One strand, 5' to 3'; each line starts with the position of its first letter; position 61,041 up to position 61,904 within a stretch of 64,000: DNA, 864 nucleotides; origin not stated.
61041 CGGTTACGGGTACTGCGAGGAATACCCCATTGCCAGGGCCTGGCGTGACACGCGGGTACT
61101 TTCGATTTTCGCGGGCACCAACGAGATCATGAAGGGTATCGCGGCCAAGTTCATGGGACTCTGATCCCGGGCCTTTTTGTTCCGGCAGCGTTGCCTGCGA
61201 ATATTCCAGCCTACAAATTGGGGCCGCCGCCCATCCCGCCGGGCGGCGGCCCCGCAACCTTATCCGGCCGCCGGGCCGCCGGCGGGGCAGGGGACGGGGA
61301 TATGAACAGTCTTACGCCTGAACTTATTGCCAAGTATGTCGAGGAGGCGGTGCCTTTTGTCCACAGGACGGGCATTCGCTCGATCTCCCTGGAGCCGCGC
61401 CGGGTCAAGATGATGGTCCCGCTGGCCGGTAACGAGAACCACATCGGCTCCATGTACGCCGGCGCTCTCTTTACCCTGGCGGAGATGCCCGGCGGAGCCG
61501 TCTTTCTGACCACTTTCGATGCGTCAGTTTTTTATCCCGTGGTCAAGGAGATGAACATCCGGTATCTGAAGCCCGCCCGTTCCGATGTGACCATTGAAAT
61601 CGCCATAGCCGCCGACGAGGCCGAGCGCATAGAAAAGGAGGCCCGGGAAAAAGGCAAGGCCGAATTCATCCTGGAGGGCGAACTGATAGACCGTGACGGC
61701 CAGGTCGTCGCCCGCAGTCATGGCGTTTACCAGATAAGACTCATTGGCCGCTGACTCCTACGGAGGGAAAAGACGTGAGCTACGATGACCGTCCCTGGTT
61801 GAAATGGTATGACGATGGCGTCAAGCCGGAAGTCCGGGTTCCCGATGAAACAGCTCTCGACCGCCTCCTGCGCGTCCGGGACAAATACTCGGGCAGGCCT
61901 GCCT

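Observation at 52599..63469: TetR-associated seven-gene acyl-CoA operon with the logic of peroxisomal branched-chain / bile-acid beta-oxidation, carrying SCP2 sterol-carrier domains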

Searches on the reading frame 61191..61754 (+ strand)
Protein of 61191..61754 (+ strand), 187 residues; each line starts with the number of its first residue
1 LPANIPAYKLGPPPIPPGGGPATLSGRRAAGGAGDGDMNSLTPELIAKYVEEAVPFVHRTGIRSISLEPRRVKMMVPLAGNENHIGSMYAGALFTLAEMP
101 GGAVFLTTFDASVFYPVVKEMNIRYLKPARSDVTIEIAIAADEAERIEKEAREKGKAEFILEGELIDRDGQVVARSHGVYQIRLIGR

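Call 3: search_protein_families(library=pfam, proteins=[window:61191-61754:+], max_evalue=0.01)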
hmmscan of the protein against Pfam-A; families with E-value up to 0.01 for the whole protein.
window:61191-61754:+ (187 aa): 3 families
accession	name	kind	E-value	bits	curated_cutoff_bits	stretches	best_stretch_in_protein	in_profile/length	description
PF14539.12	DUF4442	-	4.6e-17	62.9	25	1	44-176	3-126/132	Domain of unknown function (DUF4442)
PF09500.16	YiiD_C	-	5.3e-14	52.8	27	1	46-180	4-140/144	Putative thioesterase (yiiD_Cterm)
PF03061.28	4HBT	-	8.9e-05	23.2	20.6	1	86-137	2-52/79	Thioesterase superfamily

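Call 5: search_protein_families(library=ncbifam, proteins=[window:61191-61754:+], max_evalue=0.001)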
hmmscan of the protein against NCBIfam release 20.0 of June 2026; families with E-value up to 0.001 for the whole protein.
window:61191-61754:+ (187 aa): 2 families
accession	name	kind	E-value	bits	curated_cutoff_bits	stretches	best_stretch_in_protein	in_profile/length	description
TIGR02447.1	yiiD_Cterm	subfamily_domain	1.7e-12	47.4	97.1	1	51-180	3-134/138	putative thioesterase domain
TIGR00369.1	unchar_dom_1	domain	3.1e-05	24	36.6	1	61-135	7-80/117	hotdog fold thioesterase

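Call 68: search_solved_structures(query=window:61302-61754:+, max_evalue=0.01)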
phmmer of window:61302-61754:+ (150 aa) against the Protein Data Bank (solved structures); distinct sequences matched with E-value up to 0.01: 4.
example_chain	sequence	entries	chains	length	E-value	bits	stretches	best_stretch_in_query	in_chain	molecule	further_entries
1sh8_A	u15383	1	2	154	1.5e-47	164.3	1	5-147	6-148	hypothetical protein PA5026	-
8ayv_A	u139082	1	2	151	9.1e-06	29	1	12-134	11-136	YiiD_C domain-containing protein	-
3lmb_A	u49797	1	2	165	0.00022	24.5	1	3-128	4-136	Uncharacterized protein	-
1t82_A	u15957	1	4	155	0.0007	22.9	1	17-143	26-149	hypothetical acetyltransferase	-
